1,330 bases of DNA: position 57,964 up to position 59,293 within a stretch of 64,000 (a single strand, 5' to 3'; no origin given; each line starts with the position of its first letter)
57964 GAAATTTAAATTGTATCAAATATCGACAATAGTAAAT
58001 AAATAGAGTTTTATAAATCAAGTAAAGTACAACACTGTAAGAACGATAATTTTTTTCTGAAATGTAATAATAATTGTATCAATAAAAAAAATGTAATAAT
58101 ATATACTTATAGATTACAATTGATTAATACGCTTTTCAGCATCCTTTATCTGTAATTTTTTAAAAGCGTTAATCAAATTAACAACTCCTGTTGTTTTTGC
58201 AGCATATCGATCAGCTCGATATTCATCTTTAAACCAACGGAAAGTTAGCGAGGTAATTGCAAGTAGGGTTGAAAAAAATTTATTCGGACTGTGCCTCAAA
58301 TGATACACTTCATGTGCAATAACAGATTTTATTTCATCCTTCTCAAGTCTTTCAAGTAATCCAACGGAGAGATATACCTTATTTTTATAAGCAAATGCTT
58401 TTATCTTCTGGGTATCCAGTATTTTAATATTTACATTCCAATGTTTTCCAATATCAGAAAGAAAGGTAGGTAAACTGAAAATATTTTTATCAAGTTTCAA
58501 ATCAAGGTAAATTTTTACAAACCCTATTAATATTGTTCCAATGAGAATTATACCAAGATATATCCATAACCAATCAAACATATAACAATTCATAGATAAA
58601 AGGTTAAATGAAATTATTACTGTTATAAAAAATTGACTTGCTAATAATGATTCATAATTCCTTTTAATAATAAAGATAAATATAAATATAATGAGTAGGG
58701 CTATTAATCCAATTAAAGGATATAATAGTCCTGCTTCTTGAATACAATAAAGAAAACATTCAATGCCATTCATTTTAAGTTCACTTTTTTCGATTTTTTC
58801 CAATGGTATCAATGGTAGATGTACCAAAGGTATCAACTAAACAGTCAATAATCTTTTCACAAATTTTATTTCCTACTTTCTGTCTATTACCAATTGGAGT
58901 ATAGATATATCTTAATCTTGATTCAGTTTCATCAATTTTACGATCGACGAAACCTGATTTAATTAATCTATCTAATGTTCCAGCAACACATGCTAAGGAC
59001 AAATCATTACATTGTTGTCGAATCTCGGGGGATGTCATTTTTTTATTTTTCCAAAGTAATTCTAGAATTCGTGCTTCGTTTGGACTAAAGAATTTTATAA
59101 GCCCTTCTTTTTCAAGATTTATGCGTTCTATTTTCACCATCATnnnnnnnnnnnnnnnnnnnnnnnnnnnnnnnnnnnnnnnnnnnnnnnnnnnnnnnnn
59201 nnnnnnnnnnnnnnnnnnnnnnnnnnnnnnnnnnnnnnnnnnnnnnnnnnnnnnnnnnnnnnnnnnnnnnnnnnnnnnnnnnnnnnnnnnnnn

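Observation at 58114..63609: Archaeal BlaI/BlaR-like regulon defined by five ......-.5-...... boxes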

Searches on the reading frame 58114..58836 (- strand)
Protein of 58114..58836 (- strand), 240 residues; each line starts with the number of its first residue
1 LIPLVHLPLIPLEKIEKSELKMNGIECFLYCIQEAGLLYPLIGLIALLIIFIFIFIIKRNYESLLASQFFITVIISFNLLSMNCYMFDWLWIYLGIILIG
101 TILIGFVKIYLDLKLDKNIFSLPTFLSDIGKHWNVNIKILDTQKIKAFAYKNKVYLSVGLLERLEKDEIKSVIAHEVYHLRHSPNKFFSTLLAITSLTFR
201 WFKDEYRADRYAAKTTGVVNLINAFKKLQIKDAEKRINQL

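Call 4: search_protein_families(library=pfam, proteins=[window:58114-58836:-], max_evalue=0.01)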
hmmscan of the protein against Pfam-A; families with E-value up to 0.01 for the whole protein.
window:58114-58836:- (240 aa): 4 families
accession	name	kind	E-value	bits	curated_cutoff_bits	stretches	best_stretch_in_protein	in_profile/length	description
PF01435.24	Peptidase_M48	-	8.3e-09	36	20.3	1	138-183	29-79/186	Peptidase family M48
PF18958.6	DUF5700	-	0.00017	21.5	25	1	145-184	106-145/283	Putative zinc dependent peptidase (DUF5700)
PF05569.17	Peptidase_M56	-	0.004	16.8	31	1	149-183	173-207/296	BlaR1 peptidase M56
PF10263.15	SprT-like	-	0.0062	16.8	25.6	0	151-180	43-72/108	SprT-like family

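Call 5: search_protein_families(library=ncbifam, proteins=[window:58114-58836:-], max_evalue=0.01)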
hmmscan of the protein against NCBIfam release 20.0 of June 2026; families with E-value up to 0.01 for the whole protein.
window:58114-58836:- (240 aa): 8 families
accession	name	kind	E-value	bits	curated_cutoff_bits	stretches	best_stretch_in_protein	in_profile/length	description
NF003965.0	PRK05457.1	equivalog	1.8e-08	34.1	245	1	137-181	97-146/285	protease HtpX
NF002826.0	PRK03001.1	equivalog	1.4e-05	24.4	369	1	153-183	109-139/285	zinc metalloprotease HtpX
NF002363.0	PRK01345.1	equivalog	3.2e-05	23.2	422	1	139-183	89-138/318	zinc metalloprotease HtpX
NF002775.0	PRK02870.1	equivalog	0.0001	21.7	285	1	128-185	127-189/338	zinc metalloprotease HtpX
NF003425.0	PRK04897.1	equivalog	0.00017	20.9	355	1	139-183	102-151/298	zinc metalloprotease HtpX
NF052399.1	M48_lipo_LoiP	exception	0.00027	20.5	365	1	133-180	85-133/247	metalloprotease LoiP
NF002322.0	PRK01265.1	equivalog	0.0011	18.5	275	1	47-195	17-166/325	zinc metalloprotease HtpX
NF002669.0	PRK02391.1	equivalog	0.0066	15.6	341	0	141-183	101-148/298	zinc metalloprotease HtpX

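Call 40: search_solved_structures(query=window:58114-58773:-, max_evalue=1, show_alignments=2)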
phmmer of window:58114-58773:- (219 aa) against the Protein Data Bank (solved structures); distinct sequences matched with E-value up to 1: 4.
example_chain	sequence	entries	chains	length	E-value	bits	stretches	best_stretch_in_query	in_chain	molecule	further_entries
4qhj_A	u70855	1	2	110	0.0013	21.7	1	109-163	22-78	Uncharacterized protein MJ1213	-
4qhf_A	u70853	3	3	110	0.0015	21.5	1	109-163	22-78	Uncharacterized protein MJ1213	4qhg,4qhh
4qhi_A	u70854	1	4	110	0.003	20.5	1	109-163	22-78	Uncharacterized protein MJ1213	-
3cqb_A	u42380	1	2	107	0.011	18.6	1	116-162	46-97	Probable protease htpX homolog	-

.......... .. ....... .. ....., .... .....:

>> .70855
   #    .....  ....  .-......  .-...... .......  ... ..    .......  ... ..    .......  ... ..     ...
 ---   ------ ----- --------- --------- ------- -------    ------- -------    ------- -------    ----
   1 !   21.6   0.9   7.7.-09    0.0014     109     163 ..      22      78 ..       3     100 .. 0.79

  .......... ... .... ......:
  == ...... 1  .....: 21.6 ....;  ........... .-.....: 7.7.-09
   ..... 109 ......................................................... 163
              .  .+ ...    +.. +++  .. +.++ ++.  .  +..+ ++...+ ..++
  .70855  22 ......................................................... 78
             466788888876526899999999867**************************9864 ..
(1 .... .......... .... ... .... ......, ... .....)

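Call 70: find_homologous_proteins(query=window:58114-58773:-, max_evalue=0.001)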
Query window:58114-58773:- (219 aa): 66 proteins with E <= 0.001 among 774 candidates.
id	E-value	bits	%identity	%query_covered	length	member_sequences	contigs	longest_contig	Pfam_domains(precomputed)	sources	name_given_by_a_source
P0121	1.4e-137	474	100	100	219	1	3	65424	PF01435.25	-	-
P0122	7.5e-120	416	86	100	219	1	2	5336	PF01435.25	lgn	-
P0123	7.2e-118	410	86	100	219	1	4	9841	PF01435.25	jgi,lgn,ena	-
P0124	2.7e-117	408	86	100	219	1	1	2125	PF01435.25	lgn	-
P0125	2.7e-117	408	86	100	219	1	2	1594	PF01435.25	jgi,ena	-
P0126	6.8e-115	400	82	100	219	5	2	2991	PF01435.25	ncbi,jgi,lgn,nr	ncbi:MAG: hypothetical protein BV457_08910 [Thermoplasmata archaeon M9B1D]|nr:MAG: hypothetical prot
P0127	1.9e-114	399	83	100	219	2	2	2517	PF01435.25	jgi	jgi:Zn-dependent protease with chaperone function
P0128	1.7e-113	396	83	100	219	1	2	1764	PF01435.25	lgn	-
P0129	5.5e-113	394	82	100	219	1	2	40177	PF01435.25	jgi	jgi:heat shock protein HtpX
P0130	4.8e-112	391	81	100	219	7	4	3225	PF01435.25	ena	-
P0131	1.4e-111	389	82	100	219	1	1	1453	PF01435.25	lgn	-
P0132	6.2e-111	387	80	100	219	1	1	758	PF01435.25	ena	-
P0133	8.7e-111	387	81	100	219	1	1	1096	PF01435.25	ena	-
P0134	5.8e-109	381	79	100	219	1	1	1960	PF01435.25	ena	-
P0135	5.0e-102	358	75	100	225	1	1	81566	PF01435.25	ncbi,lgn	-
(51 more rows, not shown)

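Call 79: predict_structure(alignment_id=A5)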
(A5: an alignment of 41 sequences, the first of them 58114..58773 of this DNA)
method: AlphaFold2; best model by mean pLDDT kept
length: 219 residues; sequences in the alignment: 41
mean_pLDDT: 75.1   pTM: 0.56
mean pLDDT of the five models: 75.1, 74.4, 74.1, 73.6, 73.4
residues with pLDDT >= 90: 5; 70-90: 156; 50-70: 48; < 50: 10
segments of 3 or more residues with pLDDT < 50: 174-180
pLDDT, mean of each block of 10 residues (from residue 1): 64 75 84 74 76 69 57 73 75 70 81 84 78 85 88 86 57 46 78 89 84 81
secondary structure, 60 per line:
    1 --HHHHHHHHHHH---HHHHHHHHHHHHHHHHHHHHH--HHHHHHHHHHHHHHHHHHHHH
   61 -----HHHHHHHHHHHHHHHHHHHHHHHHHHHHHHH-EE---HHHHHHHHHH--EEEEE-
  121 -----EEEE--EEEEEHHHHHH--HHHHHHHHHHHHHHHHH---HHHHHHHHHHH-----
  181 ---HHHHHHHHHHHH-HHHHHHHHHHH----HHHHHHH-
elements in order: H3-13 H17-37 H40-60 H66-96 H103-112 E115-119 E126-129 E132-136 H137-142 H145-161 H165-175 H184-195 H197-207 H212-218

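Call 83: fold_search(model_id=the predicted structure, library=pdb)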
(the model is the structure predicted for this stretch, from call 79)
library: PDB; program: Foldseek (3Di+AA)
matches with E <= 10: 72; with E <= 0.001: 2
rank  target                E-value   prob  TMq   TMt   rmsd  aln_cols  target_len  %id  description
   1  3c37_B                4.3e-04  1.00  0.41  0.40   5.6       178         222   17  X-ray structure of the putative Zn-dependent peptidase Q74D82 at the resolution 1.7 A. Northeast Structural Genomics C (released 2008-02-12)
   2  3c37_A                4.8e-04  1.00  0.42  0.42   5.5       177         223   18  X-ray structure of the putative Zn-dependent peptidase Q74D82 at the resolution 1.7 A. Northeast Structural Genomics C (released 2008-02-12)
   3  4aw6_B                1.3e-03  1.00  0.41  0.23  13.6       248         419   15  Crystal structure of the human nuclear membrane zinc metalloprotease ZMPSTE24 (FACE1) (released 2012-07-25)
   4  4aw6_A                1.4e-03  1.00  0.41  0.23  13.6       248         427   15  Crystal structure of the human nuclear membrane zinc metalloprotease ZMPSTE24 (FACE1) (released 2012-07-25)
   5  6ait_E                1.5e-03  1.00  0.42  0.24   5.3       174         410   19  Crystal structure of E. coli BepA (released 2018-12-26)
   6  2ypt_E                1.7e-03  1.00  0.42  0.24  13.6       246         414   15  Crystal structure of the human nuclear membrane zinc metalloprotease ZMPSTE24 mutant (E336A) in complex with a synthet (released 2012-12-05)
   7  2ypt_A                1.7e-03  1.00  0.42  0.24  13.6       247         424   14  Crystal structure of the human nuclear membrane zinc metalloprotease ZMPSTE24 mutant (E336A) in complex with a synthet (released 2012-12-05)
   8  4aw6_D                2.6e-03  1.00  0.39  0.23  15.5       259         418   16  Crystal structure of the human nuclear membrane zinc metalloprotease ZMPSTE24 (FACE1) (released 2012-07-25)
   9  2ypt_B                2.7e-03  1.00  0.41  0.24  13.6       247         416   15  Crystal structure of the human nuclear membrane zinc metalloprotease ZMPSTE24 mutant (E336A) in complex with a synthet (released 2012-12-05)
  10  2ypt_D                3.4e-03  1.00  0.41  0.24  15.4       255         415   16  Crystal structure of the human nuclear membrane zinc metalloprotease ZMPSTE24 mutant (E336A) in complex with a synthet (released 2012-12-05)
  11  4qhi_C                7.4e-03  1.00  0.26  0.48   8.0       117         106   24  Crystal structure of Methanocaldococcus jannaschii selecase mutant R36W (released 2014-07-16)
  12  4jiu                  8.2e-03  1.00  0.29  0.53   5.4       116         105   16  Crystal structure of the metallopeptidase zymogen of Pyrococcus abyssi abylysin (released 2013-06-12)
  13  6ait_D                9.7e-03  1.00  0.39  0.23   5.7       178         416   16  Crystal structure of E. coli BepA (released 2018-12-26)
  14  4qhi_A                1.3e-02  0.99  0.26  0.46   8.1       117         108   24  Crystal structure of Methanocaldococcus jannaschii selecase mutant R36W (released 2014-07-16)
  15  4qhf                  1.8e-02  0.99  0.28  0.51   8.2       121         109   20  Crystal structure of Methanocaldococcus jannaschii monomeric selecase (released 2014-07-16)
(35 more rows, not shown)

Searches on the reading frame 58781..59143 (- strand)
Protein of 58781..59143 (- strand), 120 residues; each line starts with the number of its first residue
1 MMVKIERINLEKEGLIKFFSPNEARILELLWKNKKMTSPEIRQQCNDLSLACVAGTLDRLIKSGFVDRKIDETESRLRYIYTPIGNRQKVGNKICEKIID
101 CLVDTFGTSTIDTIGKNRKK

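Call 4: search_protein_families(library=pfam, proteins=[window:58781-59143:-], max_evalue=0.01)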
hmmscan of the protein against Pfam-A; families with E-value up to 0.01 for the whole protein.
window:58781-59143:- (120 aa): 4 families
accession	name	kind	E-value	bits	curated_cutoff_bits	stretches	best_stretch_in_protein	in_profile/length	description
PF03965.22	Penicillinase_R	-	4e-08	34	22.6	1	20-104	2-85/115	Penicillinase repressor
PF01047.28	MarR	-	6.3e-06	26.4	24.6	1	20-73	2-54/59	MarR family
PF12840.13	HTH_20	-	0.0015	18.9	27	1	20-67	3-49/51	Helix-turn-helix domain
PF01978.25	TrmB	-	0.0078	16.5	25.6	0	19-84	6-65/68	Sugar-specific transcriptional regulator TrmB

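Call 5: search_protein_families(library=ncbifam, proteins=[window:58781-59143:-], max_evalue=0.01)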
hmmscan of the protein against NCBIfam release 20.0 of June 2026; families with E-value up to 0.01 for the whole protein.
window:58781-59143:- (120 aa): 6 families
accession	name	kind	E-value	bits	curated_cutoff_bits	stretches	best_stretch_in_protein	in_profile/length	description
NF053606.1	Sta1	subfamily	1.8e-07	31.2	80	1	20-98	19-97/100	Sta1 family transcriptional regulator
NF040939.2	trans_reg_lrs14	equivalog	2.2e-07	30.8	90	1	20-101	20-102/103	Lrs14 family HTH-type transcriptional regulator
TIGR04472.1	reg_rSAM_mob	hypoth_equivalog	1.9e-05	24.7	240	1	6-81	18-90/141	radical SAM mobile pair system MarR family transcriptional regulator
NF053814.1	teico_TcaR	equivalog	0.0015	18.6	170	1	20-112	37-132/151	MarR family transcriptional regulator TcaR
NF053755.1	MsvR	equivalog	0.0025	17.6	220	1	12-81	4-71/236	transcriptional factor MsvR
TIGR02698.1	CopY_TcrY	equivalog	0.0069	16.6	121.95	1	22-113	5-95/130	CopY/TcrY family copper transport repressor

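Call 13: find_related_loci(query=window:58781-59143:-, collection=genome_contigs, flank=6000)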
Query window:58781-59143:- (120 aa) in genome_contigs; peptide patterns used: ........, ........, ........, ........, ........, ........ (x = any residue, [..] = any of these).
148 stretches matched a pattern; 8 encode a relative of the query (tblastn E <= 1e-3); 8 distinct loci.
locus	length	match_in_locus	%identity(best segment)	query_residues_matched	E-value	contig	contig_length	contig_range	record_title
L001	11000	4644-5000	92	2-120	2e-72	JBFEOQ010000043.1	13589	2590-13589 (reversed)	MAG: Thermoplasmatota archaeon isolate Mix_mud04.2021.02.43 k141_2257417_length_13589_cov_15.4240, whole genome shotgun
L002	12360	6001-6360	88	1-120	2e-69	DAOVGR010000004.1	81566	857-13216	MAG TPA_asm: Thermoplasmatales archaeon isolate CSMAG_1140 CSMAG_1140_k141_872840_length_81566_cov_11.9941, whole genome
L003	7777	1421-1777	87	2-120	2e-69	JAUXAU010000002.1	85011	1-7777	MAG: Thermoplasmatota archaeon isolate CSMAG_2770 CSMAG_2770_k141_260513_length_85011_cov_22.9817, whole genome shotgun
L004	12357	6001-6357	86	2-120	1e-68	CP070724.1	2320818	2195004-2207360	MAG: Thermoplasmatales archaeon isolate bin45 chromosome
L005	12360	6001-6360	86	1-120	1e-68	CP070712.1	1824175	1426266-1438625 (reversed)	MAG: Thermoplasmatales archaeon isolate bin50 chromosome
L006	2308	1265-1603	88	2-114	4e-69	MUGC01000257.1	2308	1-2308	MAG: Thermoplasmata archaeon M9B1D M9B1D_scaffold_3037, whole genome shotgun sequence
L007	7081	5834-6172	68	1-113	4e-53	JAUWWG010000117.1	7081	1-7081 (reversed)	MAG: Thermoplasmatota archaeon isolate CSMAG_2652 CSMAG_2652_k127_595177_length_7081_cov_14.9802, whole genome shotgun s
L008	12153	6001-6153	37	20-67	1e-6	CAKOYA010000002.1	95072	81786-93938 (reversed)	MAG: uncultured Clostridia bacterium isolate REFINED_METABAT215_TOP10_CONTIGS_1500_ASSEMBLY_K77_MERGED__Hadza_MoBio_hadz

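Call 41: find_homologous_proteins(query=window:58781-59140:-, max_evalue=0.001)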
Query window:58781-59140:- (119 aa): 158 proteins with E <= 0.001 among 159 candidates; the best 120 are listed.
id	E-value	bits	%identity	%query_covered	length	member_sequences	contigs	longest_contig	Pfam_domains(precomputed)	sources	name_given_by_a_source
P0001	1.9e-66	239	92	100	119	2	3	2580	PF01047.29,PF03965.23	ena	-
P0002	2.9e-66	239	92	100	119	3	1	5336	PF01047.29,PF03965.23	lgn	-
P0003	8.1e-66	237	91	100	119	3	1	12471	PF01047.29,PF03965.23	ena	-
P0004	8.9e-66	237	91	100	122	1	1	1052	PF01047.29,PF03965.23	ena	-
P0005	3.3e-65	235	90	100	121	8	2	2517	PF01047.29,PF03965.23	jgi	jgi:predicted transcriptional regulator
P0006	1.2e-64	234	90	100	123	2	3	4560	PF03965.23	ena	-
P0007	2.1e-64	233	91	92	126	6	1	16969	PF01047.29,PF03965.23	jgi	jgi:predicted transcriptional regulator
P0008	1.5e-63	230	87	100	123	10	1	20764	PF03965.23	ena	-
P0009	2.4e-63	229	89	100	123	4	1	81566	PF01047.29,PF03965.23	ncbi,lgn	-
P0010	1.3e-62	227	87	100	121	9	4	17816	PF01047.29,PF03965.23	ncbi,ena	-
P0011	1.5e-62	227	87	100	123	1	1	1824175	PF01047.29,PF03965.23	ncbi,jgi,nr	ncbi:MAG: BlaI/MecI/CopY family transcriptional regulator [Thermoplasmatales archaeon]|jgi:predicted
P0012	1.5e-62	227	87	99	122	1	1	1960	PF01047.29,PF03965.23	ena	-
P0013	4.5e-62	225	87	100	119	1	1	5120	PF01047.29,PF03965.23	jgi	jgi:predicted transcriptional regulator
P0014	6.2e-62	225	86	100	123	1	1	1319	PF01047.29,PF03965.23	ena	-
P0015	2.0e-61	223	83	100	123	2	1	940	PF01047.29,PF03965.23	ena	-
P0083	8.3e-43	163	60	99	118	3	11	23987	PF01047.29,PF03965.23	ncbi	ncbi:MAG: MarR family transcriptional regulator [Halobacteriota archaeon]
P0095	5.7e-42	161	59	99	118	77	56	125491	PF01047.29,PF03965.23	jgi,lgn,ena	jgi:predicted transcriptional regulator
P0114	2.1e-39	152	59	100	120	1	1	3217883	PF01047.29,PF03965.23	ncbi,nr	ncbi:MAG: BlaI/MecI/CopY family transcriptional regulator [Methanomassiliicoccales archaeon]|nr:MAG:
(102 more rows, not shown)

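Call 42: find_encoding_contigs(protein=P0114, flank=5000, max_places=1)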
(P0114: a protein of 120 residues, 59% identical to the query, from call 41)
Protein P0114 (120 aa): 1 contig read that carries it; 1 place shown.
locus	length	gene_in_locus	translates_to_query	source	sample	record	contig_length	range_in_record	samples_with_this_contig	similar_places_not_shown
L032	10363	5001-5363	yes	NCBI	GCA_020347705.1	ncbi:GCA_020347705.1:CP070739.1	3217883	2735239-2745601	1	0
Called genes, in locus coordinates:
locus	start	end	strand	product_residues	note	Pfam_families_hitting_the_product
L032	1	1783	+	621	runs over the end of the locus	PF00012:HSP70, PF06723:MreB_Mbl, PF00012:HSP70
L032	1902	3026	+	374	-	PF00226:DnaJ, PF01556:DnaJ_C, PF00684:DnaJ_CXXCXGXG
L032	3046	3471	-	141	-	PF03684:UPF0179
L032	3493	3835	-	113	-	-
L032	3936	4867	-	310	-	PF02687:FtsX (weak)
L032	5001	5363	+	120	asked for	PF01047:MarR (weak), PF03965:Penicillinase_R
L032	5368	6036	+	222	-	PF01435:Peptidase_M48 (weak)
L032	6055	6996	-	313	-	PF01040:UbiA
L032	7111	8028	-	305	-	PF01040:UbiA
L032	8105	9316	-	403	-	PF13183:Fer4_8, PF13534:Fer4_17, PF02754:CCG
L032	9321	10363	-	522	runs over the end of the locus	PF01565:FAD_binding_4, PF02913:FAD-oxidase_C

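Call 43: find_encoding_contigs(protein=P0095, flank=5000, max_places=2)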
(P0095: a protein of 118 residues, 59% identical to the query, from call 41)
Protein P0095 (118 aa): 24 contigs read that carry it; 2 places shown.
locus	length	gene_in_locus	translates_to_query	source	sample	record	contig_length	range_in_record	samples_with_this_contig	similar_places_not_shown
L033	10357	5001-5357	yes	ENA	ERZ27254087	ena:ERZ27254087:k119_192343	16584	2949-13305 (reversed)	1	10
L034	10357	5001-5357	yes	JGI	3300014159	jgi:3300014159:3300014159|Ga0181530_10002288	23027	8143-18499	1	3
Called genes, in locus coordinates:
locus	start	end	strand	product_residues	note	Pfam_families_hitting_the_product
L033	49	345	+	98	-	-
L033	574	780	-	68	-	-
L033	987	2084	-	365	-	PF01757:Acyl_transf_3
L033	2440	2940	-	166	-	PF10080:FtrD-like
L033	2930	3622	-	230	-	PF02463:SMC_N (faint), PF00005:ABC_tran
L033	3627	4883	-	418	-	PF12704:MacB_PCD, PF02687:FtsX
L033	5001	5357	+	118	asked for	PF01047:MarR (weak), PF03965:Penicillinase_R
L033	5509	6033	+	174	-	PF01435:Peptidase_M48 (faint)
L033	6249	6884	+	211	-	PF10050:DUF2284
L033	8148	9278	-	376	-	PF04055:Radical_SAM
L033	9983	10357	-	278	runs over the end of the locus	PF13578:Methyltransf_24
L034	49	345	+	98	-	-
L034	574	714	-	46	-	-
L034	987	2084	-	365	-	PF01757:Acyl_transf_3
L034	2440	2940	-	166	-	PF10080:FtrD-like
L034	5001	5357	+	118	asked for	PF01047:MarR (weak), PF03965:Penicillinase_R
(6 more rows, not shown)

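Call 44: find_encoding_contigs(protein=P0083, flank=5000, max_places=1)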
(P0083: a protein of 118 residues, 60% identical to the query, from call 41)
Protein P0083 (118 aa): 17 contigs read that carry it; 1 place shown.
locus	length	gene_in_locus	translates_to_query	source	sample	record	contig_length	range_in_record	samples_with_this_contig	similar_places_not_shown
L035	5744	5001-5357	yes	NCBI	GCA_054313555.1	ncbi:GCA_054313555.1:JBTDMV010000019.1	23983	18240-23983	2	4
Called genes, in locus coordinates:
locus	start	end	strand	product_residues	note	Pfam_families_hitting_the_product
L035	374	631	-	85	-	PF11746:DUF3303, PF08734:GYD (weak)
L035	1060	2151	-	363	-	PF01757:Acyl_transf_3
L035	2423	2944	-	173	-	PF10080:FtrD-like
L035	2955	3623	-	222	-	PF02463:SMC_N (faint), PF00005:ABC_tran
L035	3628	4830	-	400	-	PF12704:MacB_PCD, PF02687:FtsX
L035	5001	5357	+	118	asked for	PF01047:MarR, PF03965:Penicillinase_R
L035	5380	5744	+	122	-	?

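Call 90: predict_structure(alignment_id=A6)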
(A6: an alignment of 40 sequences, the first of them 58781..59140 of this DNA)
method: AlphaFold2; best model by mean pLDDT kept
length: 119 residues; sequences in the alignment: 40
mean_pLDDT: 83.0   pTM: 0.70
mean pLDDT of the five models: 83.0, 80.2, 80.1, 80.1, 74.1
residues with pLDDT >= 90: 57; 70-90: 41; 50-70: 16; < 50: 5
segments of 3 or more residues with pLDDT < 50: 1-4
pLDDT, mean of each block of 10 residues (from residue 1): 50 76 94 94 95 96 92 83 86 82 83 62
secondary structure, 60 per line:
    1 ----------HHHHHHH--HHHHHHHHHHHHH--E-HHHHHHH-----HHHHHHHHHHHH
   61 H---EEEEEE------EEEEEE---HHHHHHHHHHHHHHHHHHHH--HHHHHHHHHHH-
elements in order: H11-17 H20-32 H37-43 H49-61 E65-70 E77-82 H86-105 H108-118

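Call 93: fold_search(model_id=the predicted structure, library=pdb)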
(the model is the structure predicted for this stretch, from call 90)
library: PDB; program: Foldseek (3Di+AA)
matches with E <= 10: 1198; with E <= 0.001: 87
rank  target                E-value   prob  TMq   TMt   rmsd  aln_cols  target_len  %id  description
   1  1q1h                  4.5e-05  1.00  0.53  0.71   4.9        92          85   25  An extended winged helix domain in general transcription factor E/IIE alpha (released 2003-12-09)
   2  8za5_B                8.6e-05  1.00  0.56  0.49  12.7       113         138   15  Crystal structure of HsmR (released 2025-10-29)
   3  1sd6_A                9.2e-05  1.00  0.53  0.53   6.6       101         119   20  Crystal Structure of Native MecI at 2.65 A (released 2004-02-24)
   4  1sfx_B                1.2e-04  1.00  0.59  0.66   5.5       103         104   29  X-ray crystal structure of putative HTH transcription regulator from Archaeoglobus fulgidus (released 2004-08-03)
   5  1okr_A                1.3e-04  1.00  0.52  0.51   6.3       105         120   19  Three-dimensional structure of S.aureus methicillin-resistance regulating transcriptional repressor MecI. (released 2003-10-09)
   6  8ylg_B                1.3e-04  1.00  0.56  0.43  12.1       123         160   15  Crystal structure of Burkholderia thailandensis MftR in complex with operator DNA (released 2024-11-13)
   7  5hli_A                1.4e-04  1.00  0.55  0.46  11.4       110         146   25  Structure of Disulfide formed AbfR (released 2017-01-25)
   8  1sfx_A                1.6e-04  1.00  0.55  0.59   5.1        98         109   30  X-ray crystal structure of putative HTH transcription regulator from Archaeoglobus fulgidus (released 2004-08-03)
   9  6jbx_A                1.6e-04  1.00  0.53  0.44  10.6       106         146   16  Crystal structure of Streptococcus pneumoniae FabT in complex with DNA (released 2019-07-24)
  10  5jls                  1.6e-04  1.00  0.47  0.43  12.5       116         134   16  Crystal Structure of Adhesin competence repressor (AdcR) from Streptococcus pyogenes (C-terminally His tagged) (released 2017-05-03)
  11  4hbl_D                1.7e-04  1.00  0.56  0.46  12.1       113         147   25  Crystal structure of AbfR of Staphylococcus epidermidis (released 2013-01-02)
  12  5hs7_B                1.8e-04  1.00  0.55  0.66   8.4        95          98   17  Reduced form of the transcriptional regulator YodB from B. subtilis (released 2016-08-17)
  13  5eri                  1.8e-04  1.00  0.53  0.42  12.1       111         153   22  MarR Protein from Peptoclostridium difficile DA00132 (released 2016-11-16)
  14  5aip_A                2.0e-04  1.00  0.50  0.43  11.7       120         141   21  Crystal structure of NadR in complex with 4-hydroxyphenylacetate (released 2016-03-02)
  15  5hlg_H                2.2e-04  1.00  0.56  0.49  13.9       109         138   25  Structure of reduced AbfR bound to DNA (released 2017-01-25)
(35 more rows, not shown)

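Call 105: search_protein_families(library=pfam, proteins=[L001:1702-2265:-], max_evalue=0.01)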
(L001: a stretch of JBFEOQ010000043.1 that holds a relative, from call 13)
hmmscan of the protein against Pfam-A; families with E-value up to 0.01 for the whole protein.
L001:1702-2265:- (187 aa): 1 family
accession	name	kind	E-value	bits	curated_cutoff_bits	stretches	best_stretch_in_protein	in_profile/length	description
PF10080.14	FtrD-like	-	2e-23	82.9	26.3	1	85-186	4-101/101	Membrane iron-sulfur containing protein FtrD-like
